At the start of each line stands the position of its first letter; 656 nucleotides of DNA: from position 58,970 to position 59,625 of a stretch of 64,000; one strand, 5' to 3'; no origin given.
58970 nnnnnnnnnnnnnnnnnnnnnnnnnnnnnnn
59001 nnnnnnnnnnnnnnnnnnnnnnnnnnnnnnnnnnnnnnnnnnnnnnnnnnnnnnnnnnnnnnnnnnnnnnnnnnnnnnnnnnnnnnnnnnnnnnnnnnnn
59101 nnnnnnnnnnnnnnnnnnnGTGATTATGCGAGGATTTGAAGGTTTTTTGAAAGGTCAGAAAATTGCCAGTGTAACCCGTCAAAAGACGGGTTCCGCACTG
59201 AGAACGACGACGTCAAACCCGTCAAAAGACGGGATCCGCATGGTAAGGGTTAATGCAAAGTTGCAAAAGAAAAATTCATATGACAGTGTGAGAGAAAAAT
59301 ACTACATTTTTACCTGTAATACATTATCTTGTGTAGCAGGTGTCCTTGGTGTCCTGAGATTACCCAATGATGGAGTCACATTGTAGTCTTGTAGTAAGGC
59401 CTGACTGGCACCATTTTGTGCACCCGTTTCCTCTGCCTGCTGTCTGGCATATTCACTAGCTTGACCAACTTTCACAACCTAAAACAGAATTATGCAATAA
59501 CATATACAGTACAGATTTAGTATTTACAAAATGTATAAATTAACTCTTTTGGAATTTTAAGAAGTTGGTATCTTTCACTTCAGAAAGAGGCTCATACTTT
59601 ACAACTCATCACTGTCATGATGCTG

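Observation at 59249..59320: The transposon sits 64 bp from a CDC5L 5' splice site, in the host gene's orientation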

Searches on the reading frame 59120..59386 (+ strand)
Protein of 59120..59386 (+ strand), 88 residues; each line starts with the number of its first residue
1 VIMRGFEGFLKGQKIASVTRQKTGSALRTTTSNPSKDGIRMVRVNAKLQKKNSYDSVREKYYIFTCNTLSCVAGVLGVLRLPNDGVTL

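Call 38: find_encoding_contigs(protein=window:59120-59386:+, flank=5000, max_places=10)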
Protein window:59120-59386:+ (88 aa): no gene with exactly this product is on record in the collection.
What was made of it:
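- An ORF unique to the filled junction is not on record (call 38).
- Tried and rejected: It is not on record (call 38).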

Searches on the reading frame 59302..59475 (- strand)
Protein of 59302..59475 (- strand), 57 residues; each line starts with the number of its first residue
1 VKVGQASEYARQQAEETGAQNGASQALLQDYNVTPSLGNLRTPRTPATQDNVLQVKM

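Call 10: find_encoding_contigs(protein=window:59302-59475:-, flank=10000, max_places=10)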
Protein window:59302-59475:- (57 aa): 7 contigs read that carry it; 6 places shown.
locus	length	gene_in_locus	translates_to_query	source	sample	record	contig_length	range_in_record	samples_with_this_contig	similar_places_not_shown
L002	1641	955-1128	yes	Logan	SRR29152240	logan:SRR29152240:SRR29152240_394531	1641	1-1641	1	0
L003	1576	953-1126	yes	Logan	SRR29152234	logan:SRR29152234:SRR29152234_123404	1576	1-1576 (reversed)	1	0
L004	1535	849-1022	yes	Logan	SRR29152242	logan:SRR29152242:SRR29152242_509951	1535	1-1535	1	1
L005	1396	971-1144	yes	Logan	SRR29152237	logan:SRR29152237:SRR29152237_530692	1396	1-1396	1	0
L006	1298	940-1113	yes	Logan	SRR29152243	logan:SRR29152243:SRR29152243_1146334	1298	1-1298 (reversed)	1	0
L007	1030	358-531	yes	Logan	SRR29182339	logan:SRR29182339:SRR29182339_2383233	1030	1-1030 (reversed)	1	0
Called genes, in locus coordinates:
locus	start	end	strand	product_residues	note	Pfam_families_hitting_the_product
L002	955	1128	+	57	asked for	-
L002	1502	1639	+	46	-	?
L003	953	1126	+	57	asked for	-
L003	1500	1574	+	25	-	?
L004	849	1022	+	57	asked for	-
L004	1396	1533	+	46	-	?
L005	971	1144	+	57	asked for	-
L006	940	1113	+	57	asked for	-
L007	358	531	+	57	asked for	-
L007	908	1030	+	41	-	?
